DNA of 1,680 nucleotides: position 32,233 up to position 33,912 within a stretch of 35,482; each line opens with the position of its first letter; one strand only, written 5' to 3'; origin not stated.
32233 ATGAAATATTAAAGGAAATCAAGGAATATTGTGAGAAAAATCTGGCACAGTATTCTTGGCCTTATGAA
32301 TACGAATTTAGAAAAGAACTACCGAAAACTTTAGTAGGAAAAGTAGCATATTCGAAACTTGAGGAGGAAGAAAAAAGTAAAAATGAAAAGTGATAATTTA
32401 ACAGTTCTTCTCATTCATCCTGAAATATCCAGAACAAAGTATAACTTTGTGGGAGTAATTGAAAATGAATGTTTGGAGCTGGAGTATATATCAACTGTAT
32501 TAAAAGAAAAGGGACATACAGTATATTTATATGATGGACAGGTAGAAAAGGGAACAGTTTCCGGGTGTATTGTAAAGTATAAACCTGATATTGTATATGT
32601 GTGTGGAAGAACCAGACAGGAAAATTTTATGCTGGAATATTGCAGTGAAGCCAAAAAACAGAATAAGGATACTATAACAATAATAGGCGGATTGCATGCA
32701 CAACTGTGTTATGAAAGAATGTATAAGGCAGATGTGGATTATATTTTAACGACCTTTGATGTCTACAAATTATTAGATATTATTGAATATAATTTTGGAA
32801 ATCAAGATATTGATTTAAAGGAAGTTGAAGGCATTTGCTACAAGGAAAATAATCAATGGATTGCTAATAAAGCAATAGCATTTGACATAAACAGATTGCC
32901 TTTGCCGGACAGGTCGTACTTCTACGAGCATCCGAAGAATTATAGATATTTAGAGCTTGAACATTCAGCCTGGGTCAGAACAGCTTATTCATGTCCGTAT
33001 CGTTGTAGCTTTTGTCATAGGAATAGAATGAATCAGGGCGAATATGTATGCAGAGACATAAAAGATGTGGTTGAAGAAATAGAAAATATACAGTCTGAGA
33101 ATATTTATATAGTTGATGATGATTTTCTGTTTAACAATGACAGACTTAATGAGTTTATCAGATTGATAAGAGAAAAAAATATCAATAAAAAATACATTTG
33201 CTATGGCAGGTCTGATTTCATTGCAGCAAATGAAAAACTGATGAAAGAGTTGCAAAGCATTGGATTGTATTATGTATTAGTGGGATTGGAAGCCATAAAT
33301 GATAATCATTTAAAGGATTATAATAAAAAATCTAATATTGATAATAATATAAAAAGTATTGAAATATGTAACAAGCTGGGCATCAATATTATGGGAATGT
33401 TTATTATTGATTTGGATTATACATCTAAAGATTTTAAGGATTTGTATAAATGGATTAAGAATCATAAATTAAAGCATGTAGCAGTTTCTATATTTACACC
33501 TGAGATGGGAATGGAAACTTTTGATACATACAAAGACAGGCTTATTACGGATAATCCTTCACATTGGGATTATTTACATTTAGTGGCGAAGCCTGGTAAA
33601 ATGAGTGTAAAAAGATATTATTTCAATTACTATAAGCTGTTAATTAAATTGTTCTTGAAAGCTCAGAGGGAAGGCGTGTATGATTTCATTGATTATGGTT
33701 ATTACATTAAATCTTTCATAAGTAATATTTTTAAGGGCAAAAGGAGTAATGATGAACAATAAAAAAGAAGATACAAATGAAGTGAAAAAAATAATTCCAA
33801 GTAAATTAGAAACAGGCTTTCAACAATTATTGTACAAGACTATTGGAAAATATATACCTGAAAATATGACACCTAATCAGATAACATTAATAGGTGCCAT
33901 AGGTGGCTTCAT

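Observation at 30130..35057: Five-gene, translationally coupled operon that looks like an undescribed glycerophospholipid-tailoring pathway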

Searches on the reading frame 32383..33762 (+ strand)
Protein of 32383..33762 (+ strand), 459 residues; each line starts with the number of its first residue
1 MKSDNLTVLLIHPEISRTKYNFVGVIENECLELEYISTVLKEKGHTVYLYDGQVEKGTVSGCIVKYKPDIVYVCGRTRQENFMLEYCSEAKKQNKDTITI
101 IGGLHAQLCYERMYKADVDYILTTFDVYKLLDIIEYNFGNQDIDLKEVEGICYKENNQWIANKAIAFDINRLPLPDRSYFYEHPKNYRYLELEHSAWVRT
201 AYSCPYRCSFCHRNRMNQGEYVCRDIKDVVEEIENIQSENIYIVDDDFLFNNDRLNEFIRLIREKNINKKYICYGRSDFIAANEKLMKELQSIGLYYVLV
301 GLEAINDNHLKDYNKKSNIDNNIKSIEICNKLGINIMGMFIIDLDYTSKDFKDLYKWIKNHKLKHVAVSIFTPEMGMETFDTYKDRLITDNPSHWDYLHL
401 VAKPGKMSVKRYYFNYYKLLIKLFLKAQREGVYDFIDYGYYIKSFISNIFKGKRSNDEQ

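Call 3: search_protein_families(library=pfam, proteins=[window:32383-33762:+], max_evalue=0.01)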
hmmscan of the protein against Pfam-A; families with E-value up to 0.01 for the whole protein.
window:32383-33762:+ (459 aa): 3 families
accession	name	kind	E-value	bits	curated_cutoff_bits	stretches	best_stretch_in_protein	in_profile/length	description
PF04055.27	Radical_SAM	-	5.5e-18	66.1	29.5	1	202-358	5-166/166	Radical SAM superfamily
PF02310.24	B12-binding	-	6.6e-13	49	32.1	1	32-120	16-107/121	B12 binding domain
PF13353.11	Fer4_12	-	0.0048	17.6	22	0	203-289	14-102/137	4Fe-4S single cluster domain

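Call 4: search_protein_families(library=ncbifam, proteins=[window:32383-33762:+], max_evalue=0.01)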
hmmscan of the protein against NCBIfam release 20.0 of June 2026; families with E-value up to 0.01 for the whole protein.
window:32383-33762:+ (459 aa): 26 families (the best 25 are shown)
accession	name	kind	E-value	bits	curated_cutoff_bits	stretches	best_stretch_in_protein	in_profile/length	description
TIGR04367.1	HpnR_B12_rSAM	equivalog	7.5e-45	153.4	650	1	8-417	3-406/490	hopanoid C-3 methylase HpnR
TIGR02026.1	BchE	equivalog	3.9e-36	125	481.35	1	31-423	23-427/497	magnesium-protoporphyrin IX monomethyl ester anaerobic oxidative cyclase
TIGR04479.1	bcpD_PhpK_rSAM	subfamily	2.4e-23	82.3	600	1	120-344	174-391/504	PhpK family radical SAM P-methyltransferase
TIGR03471.1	HpnJ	equivalog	3.9e-19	68.9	577.6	1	85-385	86-389/472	hopanoid biosynthesis associated radical SAM protein HpnJ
NF040542.1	rSAM_RCCLKC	equivalog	1.7e-16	60.4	450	1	84-366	66-355/423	arsinothricin biosynthesis radical SAM protein ArsL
TIGR04014.1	B12_SAM_MJ_0865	equivalog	9.4e-14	51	360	1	38-375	19-350/434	methyl-coenzyme M reductase glutamine C-methyltransferase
TIGR04072.2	rSAM_ladder_B12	equivalog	4.7e-13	48.6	360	1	189-341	174-328/443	lipid biosynthesis B12-binding/radical SAM protein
NF040546.1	rSAM_CUAEP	equivalog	6.1e-11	41.7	500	1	84-363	65-343/468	CUAEP/CCAEP-tail radical SAM (seleno)protein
TIGR03975.1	rSAM_ocin_1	subfamily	7.6e-11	41.2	281.85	1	63-371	124-438/606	RiPP maturation radical SAM C-methyltransferase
TIGR04295.1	B12_rSAM_oligo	hypoth_equivalog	1.4e-10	40.4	400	1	10-258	4-265/422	TIGR04295 family B12-binding domain-containing radical SAM protein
NF050148.1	rSAM_ApyD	equivalog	1.4e-10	40.2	750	1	46-390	54-400/645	RiPP biosynthesis radical SAM protein ApyD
TIGR04013.1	B12_SAM_MJ_1487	hypoth_equivalog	8.8e-10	38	251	1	66-240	42-196/382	TIGR04013 family B12-binding domain/radical SAM domain-containing protein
TIGR01125.1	TIGR01125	equivalog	2.8e-09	36.5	356.95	1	97-381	68-336/432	30S ribosomal protein S12 methylthiotransferase RimO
NF033070.1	rSAM_AprD4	equivalog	5.4e-08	32.2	500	1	168-386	169-393/456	AprD4 family radical SAM diol-dehydratase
NF001199.0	PRK00164.2-1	equivalog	1.6e-07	30.8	231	1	201-362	19-179/308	GTP 3',8-cyclase MoaA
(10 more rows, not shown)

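Call 8: find_homologous_proteins(query=window:32383-33762:+, max_evalue=1e-10)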
Query window:32383-33762:+ (459 aa): 952 proteins with E <= 1e-10 among 3926 candidates; the best 120 are listed.
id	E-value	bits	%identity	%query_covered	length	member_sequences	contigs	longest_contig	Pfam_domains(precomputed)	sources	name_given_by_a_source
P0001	0.0e+0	1055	100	100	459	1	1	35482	PF04055.28,PF02310.25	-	-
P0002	8.1e-285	963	90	100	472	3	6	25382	PF04055.28,PF02310.25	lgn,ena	-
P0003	8.4e-254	861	81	100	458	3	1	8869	PF04055.28,PF02310.25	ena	-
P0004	2.8e-253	859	80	100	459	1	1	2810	PF04055.28,PF02310.25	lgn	-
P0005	1.2e-252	857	80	100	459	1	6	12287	PF04055.28,PF02310.25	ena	-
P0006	1.7e-252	856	80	100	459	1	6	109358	PF04055.28,PF02310.25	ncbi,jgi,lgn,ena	-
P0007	2.8e-252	856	80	100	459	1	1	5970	PF04055.28,PF02310.25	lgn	-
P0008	5.0e-252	855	80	100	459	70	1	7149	PF04055.28,PF02310.25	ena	-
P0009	1.3e-251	853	80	100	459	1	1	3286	PF04055.28,PF02310.25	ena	-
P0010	2.1e-251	853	80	100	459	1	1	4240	PF04055.28,PF02310.25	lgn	-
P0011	2.8e-251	852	80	100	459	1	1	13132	PF04055.28,PF02310.25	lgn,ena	-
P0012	3.0e-251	852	80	100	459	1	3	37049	PF04055.28,PF02310.25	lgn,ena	-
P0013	1.5e-250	850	80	100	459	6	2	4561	PF04055.28,PF02310.25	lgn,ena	-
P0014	5.4e-250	848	80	100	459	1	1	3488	PF04055.28,PF02310.25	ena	-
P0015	5.5e-250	848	80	100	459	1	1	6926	PF04055.28,PF02310.25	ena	-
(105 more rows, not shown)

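Call 15: search_solved_structures(query=window:32383-33762:+, max_evalue=0.01)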
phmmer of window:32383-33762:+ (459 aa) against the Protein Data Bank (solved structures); distinct sequences matched with E-value up to 0.01: 3.
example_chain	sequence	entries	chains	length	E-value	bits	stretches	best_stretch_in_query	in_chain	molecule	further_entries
6fd2_B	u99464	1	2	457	2.2e-05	26.7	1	168-381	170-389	Putative apramycin biosynthetic oxidoreductase 4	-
5ul2_A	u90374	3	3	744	9.5e-05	24.7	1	65-391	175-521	OxsB protein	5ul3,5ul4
9ccb_A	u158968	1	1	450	0.00095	21.4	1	140-393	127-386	Radical SAM core domain-containing protein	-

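Call 18: find_related_loci(query=A1, collection=genome_contigs, flank=8000)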
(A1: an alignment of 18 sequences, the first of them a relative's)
Query A1 (459 aa) in genome_contigs; peptide patterns used: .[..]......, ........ (x = any residue, [..] = any of these).
190 stretches matched a pattern; 122 encode a relative of the query (tblastn E <= 1e-3); the best 80 are kept; 80 distinct loci.
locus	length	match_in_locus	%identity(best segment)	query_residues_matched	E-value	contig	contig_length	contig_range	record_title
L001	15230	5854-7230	90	1-459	0e+0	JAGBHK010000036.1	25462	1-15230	MAG: Lachnospiraceae bacterium isolate RGIG9121 Water_deer_Rectum.Co__c1199906, whole genome shotgun sequence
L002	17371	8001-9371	81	3-459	0e+0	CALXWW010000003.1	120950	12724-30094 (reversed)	MAG: uncultured Clostridia bacterium isolate BRZ_CH__bin9 genome assembly, contig: BRZ_CH__NODE_282_length_120950_cov_20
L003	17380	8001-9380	80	1-459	0e+0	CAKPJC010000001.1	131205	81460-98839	MAG: uncultured Clostridia bacterium isolate REFINED_METABAT215_TOP10_CONTIGS_1500_ASSEMBLY_K77_MERGED__Hadza_MoBio_hadz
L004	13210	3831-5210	78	1-459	0e+0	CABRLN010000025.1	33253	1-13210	MAG TPA_asm: uncultured Clostridium sp. isolate MGYG-HGUT-01685 genome assembly, contig: GUT_GENOME103454_25, whole geno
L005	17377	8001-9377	77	1-459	0e+0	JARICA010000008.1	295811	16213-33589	MAG: Faecalimonas sp. isolate cluster2_bin.28 k127_1442789, whole genome shotgun sequence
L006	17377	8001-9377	78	1-459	0e+0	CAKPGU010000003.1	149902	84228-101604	MAG: uncultured Clostridia bacterium isolate REFINED_METABAT215_TOP10_CONTIGS_1500_ASSEMBLY_K77_MERGED__Hadza_MoBio_hadz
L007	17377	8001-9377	75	1-459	0e+0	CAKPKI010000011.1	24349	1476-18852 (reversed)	MAG: uncultured Clostridia bacterium isolate REFINED_METABAT215_TOP10_CONTIGS_1500_ASSEMBLY_K77_MERGED__Hadza_PheChl_Fib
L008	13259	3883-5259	78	1-459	0e+0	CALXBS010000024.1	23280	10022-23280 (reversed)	MAG: uncultured Clostridia bacterium isolate BRZ_PF__bin85 genome assembly, contig: BRZ_PF__NODE_2622_length_23280_cov_5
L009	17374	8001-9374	75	1-459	0e+0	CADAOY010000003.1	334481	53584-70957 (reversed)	MAG: uncultured Lachnospiraceae bacterium isolate RUG13496 genome assembly, contig: RUG13496_asm_3, whole genome shotgun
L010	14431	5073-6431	75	7-459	0e+0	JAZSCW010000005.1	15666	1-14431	MAG: Lachnospiraceae bacterium isolate T1900044602_TS20190068.MAGScoT_cleanbin_000046 SGB_707_k141_1251030, whole genome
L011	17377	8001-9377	72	1-459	0e+0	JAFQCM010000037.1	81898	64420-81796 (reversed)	MAG: Lachnospiraceae bacterium isolate RGIG1694 Goat_Cecum-2__c180107, whole genome shotgun sequence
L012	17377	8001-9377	71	1-459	0e+0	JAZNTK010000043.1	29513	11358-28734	MAG: Lachnospiraceae bacterium isolate T1900044802_TS20190268.MAGScoT_cleanbin_000086 SGB_2729_k141_2446044, whole genom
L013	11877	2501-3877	72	1-459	0e+0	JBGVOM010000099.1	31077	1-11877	MAG: Lachnospiraceae bacterium isolate fecal_MAG_210 fecal_MAG_210_contig_0099, whole genome shotgun sequence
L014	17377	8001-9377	71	1-459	0e+0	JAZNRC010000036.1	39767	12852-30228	MAG: Lachnospiraceae bacterium isolate T1900044820_TS20190286.MAGScoT_cleanbin_000012 SGB_2838_k141_1345536, whole genom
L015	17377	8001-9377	73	1-459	0e+0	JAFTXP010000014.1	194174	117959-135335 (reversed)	MAG: Clostridia bacterium isolate RGIG4242 Roe_deer_Colon-4__c2379, whole genome shotgun sequence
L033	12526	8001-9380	68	1-459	0e+0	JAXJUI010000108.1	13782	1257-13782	MAG: Agathobacter sp. isolate DOME_MAG_5004 5004_C0320_k141_113127, whole genome shotgun sequence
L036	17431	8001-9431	64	1-459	0e+0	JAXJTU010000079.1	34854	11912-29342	MAG: Agathobacter sp. isolate DOME_MAG_4607 4607_C0312_k141_372616, whole genome shotgun sequence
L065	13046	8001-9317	56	5-451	2e-176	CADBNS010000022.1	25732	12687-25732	MAG: Ruminococcus flavefaciens isolate RUG14135 genome assembly, contig: RUG14135_asm_22, whole genome shotgun sequence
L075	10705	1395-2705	55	5-451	8e-172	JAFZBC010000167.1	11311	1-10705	MAG: Oscillospiraceae bacterium isolate RGIG7605 Water_buffalos_Omasum-5__c555855, whole genome shotgun sequence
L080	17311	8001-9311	55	5-451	7e-170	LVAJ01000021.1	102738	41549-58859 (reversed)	MAG: Clostridiales bacterium Firm_04 _contig_371443, whole genome shotgun sequence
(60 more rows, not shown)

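Call 42: search_protein_families(library=pfam, proteins=[L003:10659-11588:+, L003:11581-12699:+, L003:12701-14482:+, L002:11930-12664:+, L002:10689-11933:+], max_evalue=0.001)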
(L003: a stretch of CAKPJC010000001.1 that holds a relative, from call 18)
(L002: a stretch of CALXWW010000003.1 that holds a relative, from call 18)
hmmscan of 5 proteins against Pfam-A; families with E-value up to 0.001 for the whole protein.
L003:10659-11588:+ (309 aa): 1 family
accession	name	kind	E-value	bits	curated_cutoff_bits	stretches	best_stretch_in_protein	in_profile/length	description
PF13714.12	PEP_mutase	-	2.3e-51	175.1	31.5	1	28-281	2-240/240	Phosphoenolpyruvate phosphomutase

L003:11581-12699:+ (372 aa): 2 families
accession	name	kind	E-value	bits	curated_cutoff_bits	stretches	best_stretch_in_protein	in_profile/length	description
PF02775.26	TPP_enzyme_C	-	2.1e-16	60.5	21.9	1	212-340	9-149/151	Thiamine pyrophosphate enzyme, C-terminal TPP binding domain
PF02776.23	TPP_enzyme_N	-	6.3e-11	42.5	26.8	1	8-119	8-113/119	Thiamine pyrophosphate enzyme, N-terminal TPP binding domain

L003:12701-14482:+ (593 aa): 5 families
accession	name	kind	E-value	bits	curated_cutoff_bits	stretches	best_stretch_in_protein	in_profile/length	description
PF00465.25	Fe-ADH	-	5.7e-32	111.1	31.3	1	261-395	22-167/168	Iron-containing alcohol dehydrogenase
PF25137.1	ADH_Fe_C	-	3.6e-23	82.7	27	1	409-591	3-192/194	Fe-containing alcohol dehydrogenase family, C-terminal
PF12804.13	NTP_transf_3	-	1.3e-11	45.3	27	1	3-121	1-110/160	MobA-like NTP transferase domain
PF00483.29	NTP_transferase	-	6e-09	36.3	21.2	1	2-114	1-117/245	Nucleotidyl transferase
PF13685.12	Fe-ADH_2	-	1.1e-06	29.1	28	1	269-330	27-93/149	Iron-containing alcohol dehydrogenase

L002:11930-12664:+ (244 aa): 2 families
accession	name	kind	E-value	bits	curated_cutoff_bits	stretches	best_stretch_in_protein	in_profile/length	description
PF12804.13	NTP_transf_3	-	4.7e-11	43.6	27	1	3-123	1-115/160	MobA-like NTP transferase domain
PF00483.29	NTP_transferase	-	3.1e-07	30.7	21.2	1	2-114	1-117/245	Nucleotidyl transferase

L002:10689-11933:+ (414 aa): 2 families
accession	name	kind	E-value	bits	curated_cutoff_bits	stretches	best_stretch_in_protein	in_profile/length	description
PF07690.21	MFS_1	-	1.5e-48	166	33.4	1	20-370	2-345/347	Major Facilitator Superfamily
PF00083.30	Sugar_tr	-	0.00057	19.3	22.3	0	39-398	36-430/452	Sugar (and other) transporter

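Call 43: search_protein_families(library=ncbifam, proteins=[L003:10659-11588:+, L003:11581-12699:+, L003:12701-14482:+, L002:11930-12664:+, L002:10689-11933:+], max_evalue=0.00001)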
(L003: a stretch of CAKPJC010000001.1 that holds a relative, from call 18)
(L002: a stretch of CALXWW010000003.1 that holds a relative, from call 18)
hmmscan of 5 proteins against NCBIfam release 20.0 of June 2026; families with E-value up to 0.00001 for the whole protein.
L003:10659-11588:+ (309 aa): 5 families
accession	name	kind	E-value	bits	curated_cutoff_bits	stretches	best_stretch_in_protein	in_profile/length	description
TIGR02320.1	PEP_mutase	equivalog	2.4e-109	364.7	319.55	1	27-306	1-282/284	phosphoenolpyruvate mutase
TIGR02321.1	Pphn_pyruv_hyd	equivalog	1.1e-34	119.9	374.4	1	26-307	6-279/290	phosphonopyruvate hydrolase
TIGR02317.1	prpB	equivalog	1.1e-25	90.5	354.4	1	24-283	2-250/285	methylisocitrate lyase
NF008455.0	PRK11320.1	equivalog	2.2e-20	73.1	353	1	25-286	9-256/295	methylisocitrate lyase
TIGR02319.1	CPEP_Pphonmut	equivalog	2.7e-08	33.4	420.05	1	68-263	45-234/294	carboxyvinyl-carboxyphosphonate phosphorylmutase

L003:11581-12699:+ (372 aa): 23 families
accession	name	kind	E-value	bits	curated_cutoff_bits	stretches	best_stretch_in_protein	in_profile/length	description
TIGR03297.1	Ppyr-DeCO2ase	equivalog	4.9e-126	420.6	312.5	1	15-367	1-358/360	phosphonopyruvate decarboxylase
TIGR03846.1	sulfopy_beta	equivalog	1.7e-33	116.1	221.5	1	184-344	1-157/182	sulfopyruvate decarboxylase subunit beta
TIGR03845.1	sulfopyru_alph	equivalog_domain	3.3e-22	79.1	147.95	1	8-162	5-156/160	sulfopyruvate decarboxylase subunit alpha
NF004813.0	PRK06163.1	equivalog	3.3e-16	59.6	240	1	174-340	5-168/202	hypothetical protein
TIGR00118.1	acolac_lg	equivalog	3.8e-11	42.1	538.35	1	169-294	348-473/557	biosynthetic-type acetolactate synthase large subunit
NF006525.0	PRK08979.1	equivalog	9.2e-11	40.8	1084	0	170-287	360-477/572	acetolactate synthase 3 large subunit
NF004710.0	PRK06048.1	equivalog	3.2e-10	39.1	976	0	160-292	342-475/561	acetolactate synthase large subunit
NF005860.0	PRK07789.1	equivalog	3.2e-10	39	881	0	175-300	394-519/615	acetolactate synthase large subunit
NF006016.1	PRK08155.1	equivalog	3.9e-10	38.8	870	1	164-300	344-478/554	acetolactate synthase large subunit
NF006203.0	PRK08327.1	equivalog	6.8e-10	38.1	456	0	156-291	361-494/571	thiamine pyrophosphate-requiring protein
NF005058.0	PRK06466.1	equivalog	1.6e-09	36.8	951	0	174-293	366-485/574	acetolactate synthase 3 large subunit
NF005364.0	PRK06882.1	equivalog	2.3e-09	36.2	1083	0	169-274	359-465/574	acetolactate synthase 3 large subunit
NF006524.0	PRK08978.1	equivalog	5e-09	35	738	0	167-287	337-457/548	acetolactate synthase 2 catalytic subunit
NF005228.0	PRK06725.1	equivalog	5.9e-09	34.7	991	0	42-124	55-136/571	acetolactate synthase large subunit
NF006319.0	PRK08527.1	equivalog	8.2e-09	34.4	905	0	137-299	320-483/565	acetolactate synthase large subunit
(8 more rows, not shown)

L003:12701-14482:+ (593 aa): 25 families
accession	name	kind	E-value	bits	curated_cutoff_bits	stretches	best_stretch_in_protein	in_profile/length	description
NF041833.1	Fe_ADH_ErcA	equivalog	7.2e-40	137.3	550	1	267-591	41-380/382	alcohol dehydrogenase-like regulatory protein ErcA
TIGR03405.1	Phn_Fe-ADH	equivalog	6.4e-36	123.9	423.7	1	278-524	45-304/355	iron-containing alcohol dehydrogenase PsrA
NF010378.0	PRK13805.1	equivalog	1.2e-35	122.6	951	1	266-507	487-755/872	bifunctional acetaldehyde-CoA/alcohol dehydrogenase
NF007911.0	PRK10624.1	equivalog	1e-34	120.2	537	1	274-591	48-380/382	lactaldehyde reductase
TIGR02638.1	lactal_redase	equivalog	3.1e-34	118.4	523.15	1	274-512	47-295/379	lactaldehyde reductase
NF058672.1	4HyButDHCUPNE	equivalog_domain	2.2e-28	99.5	500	1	273-567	46-351/378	4-hydroxybutyrate dehydrogenase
NF053866.1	CholDhdGbsBBac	equivalog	1.9e-27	95.9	550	1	272-562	53-359/392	choline dehydrogenase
NF011998.0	PRK15454.1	equivalog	1.3e-25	90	556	1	280-503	75-304/395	ethanolamine utilization ethanol dehydrogenase EutG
NF007363.0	PRK09860.1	equivalog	3.7e-23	82.3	581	1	275-507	50-289/383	L-threonine dehydrogenase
NF050025.1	SulfAcetaldRedSarD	equivalog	1.8e-20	73.1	700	1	285-529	61-312/385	sulfoacetaldehyde reductase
NF011717.0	PRK15138.1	equivalog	3e-20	72.6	645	1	274-540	48-328/387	alcohol dehydrogenase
TIGR03992.1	Arch_glmU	subfamily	8.6e-17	61.1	292.1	1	1-130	1-129/393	bifunctional sugar-1-phosphate nucleotidylyltransferase/acetyltransferase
TIGR04266.1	NDMA_methanol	equivalog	3.7e-16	58.9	625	1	284-510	67-304/420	NDMA-dependent methanol dehydrogenase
NF041822.1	daptide_DH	equivalog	2.6e-14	52.9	300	1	310-511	53-276/363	daptide-type RiPP biosynthesis dehydogenase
NF041313.1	UDPGP_AglF_Halo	equivalog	3.5e-14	52.8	400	1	1-124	1-121/234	UTP--glucose-1-phosphate uridylyltransferase AglF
NF041135.1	IPPtranDIPPsyn_Thcocales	equivalog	2.2e-11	43.4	580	1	1-121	1-115/419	bifunctional L-myo-inositol-1-phosphate cytidylyltransferase/CDP-L-myo-inositol myo-inositolphosphotransferase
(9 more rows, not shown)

L002:11930-12664:+ (244 aa): 10 families
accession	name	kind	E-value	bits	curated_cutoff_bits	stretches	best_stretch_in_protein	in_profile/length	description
TIGR03992.1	Arch_glmU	subfamily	8e-17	61.2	292.1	1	1-131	1-130/393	bifunctional sugar-1-phosphate nucleotidylyltransferase/acetyltransferase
NF041135.1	IPPtranDIPPsyn_Thcocales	equivalog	5.3e-13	48.7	580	1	1-122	1-116/419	bifunctional L-myo-inositol-1-phosphate cytidylyltransferase/CDP-L-myo-inositol myo-inositolphosphotransferase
NF041313.1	UDPGP_AglF_Halo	equivalog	7.3e-13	48.5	400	1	1-120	1-120/234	UTP--glucose-1-phosphate uridylyltransferase AglF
NF041173.1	Sug_nt_acttase_Thmprot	equivalog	4.2e-11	42.4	600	1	1-129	1-127/405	bifunctional sugar-1-phosphate nucleotidylyltransferase/acetyltransferase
NF045761.1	NAMPUrTaseMurU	equivalog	6e-09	36.1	250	1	1-113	1-113/226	N-acetylmuramate alpha-1-phosphate uridylyltransferase MurU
NF045665.1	NTPtran_DVU1551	equivalog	2e-08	33.7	315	1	1-122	1-115/359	DVU_1551 family NTP transferase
TIGR01208.1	rmlA_long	equivalog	1.4e-07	30.8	320.25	1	2-115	1-115/353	glucose-1-phosphate thymidylyltransferase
TIGR02623.1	G1P_cyt_trans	equivalog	5.4e-07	29.3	300.25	1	1-58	1-56/255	glucose-1-phosphate cytidylyltransferase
NF052502.1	man1P_GTase_Rv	exception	5.7e-07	28.7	440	0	2-119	2-119/352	mannose-1-phosphate guanylyltransferase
NF049965.1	GlMnHpPGnyltfHddC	equivalog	3.3e-06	26.9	300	1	1-230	1-217/221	D-glycero-D-manno-heptose 1-phosphate guanosyltransferase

L002:10689-11933:+ (414 aa): 19 families
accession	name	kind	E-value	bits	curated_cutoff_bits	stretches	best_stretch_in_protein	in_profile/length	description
TIGR00881.1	2A0104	subfamily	1.9e-43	148.9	407.75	1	22-388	3-379/379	phosphoglycerate transporter protein PgtP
NF008661.1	PRK11663.1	subfamily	4.8e-33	114.8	564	1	8-398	24-423/439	MFS transporter family glucose-6-phosphate receptor UhpC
TIGR00712.1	glpT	equivalog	3.7e-29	102.1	632.55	1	10-404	25-436/440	glycerol-3-phosphate transporter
TIGR00893.1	2A0114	subfamily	3.8e-28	98.5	395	1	22-402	2-394/399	D-galactonate transporter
NF047787.1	PhglyTportPgtP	equivalog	1.6e-27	96.4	750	1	6-406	21-438/451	phosphoglycerate transporter PgtP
NF008433.0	PRK11273.1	equivalog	7.5e-26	91.3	748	1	7-407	22-439/452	glycerol-3-phosphate transporter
NF007107.1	PRK09556.1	equivalog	8.1e-19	67.9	497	1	15-333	31-363/469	hexose-6-phosphate:phosphate antiporter UhpT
NF049980.1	SfMCT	equivalog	1e-15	57.4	320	1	38-393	26-377/378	L-lactate MFS transporter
TIGR00880.1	2_A_01_02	superfamily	7.4e-15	55.3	131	1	58-194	3-140/141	multidrug resistance protein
TIGR00890.1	2A0111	subfamily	2.4e-13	49.8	374.85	1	15-401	3-377/377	oxalate/formate antiport family MFS transporter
TIGR00895.1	2A0115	subfamily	1.3e-12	47.4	418.55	1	7-338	10-356/398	aromatic acid/H+ symport family MFS transporter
TIGR00894.1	2A0114euk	subfamily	3e-10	39.2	626.45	1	42-361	69-388/465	Na(+)-dependent inorganic phosphate cotransporter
TIGR00891.1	2A0112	subfamily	3.4e-09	36.3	552.9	1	31-186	29-183/405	sialate:H+ symport family MFS transporter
NF038246.1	bile_salt_MFS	equivalog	3.4e-08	32.8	400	1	122-407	114-406/408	conjugated bile salt MFS transporter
NF003024.0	PRK03893.1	subfamily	8.1e-08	31.5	604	1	32-214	39-214/497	sialate:H+ symport family MFS transporter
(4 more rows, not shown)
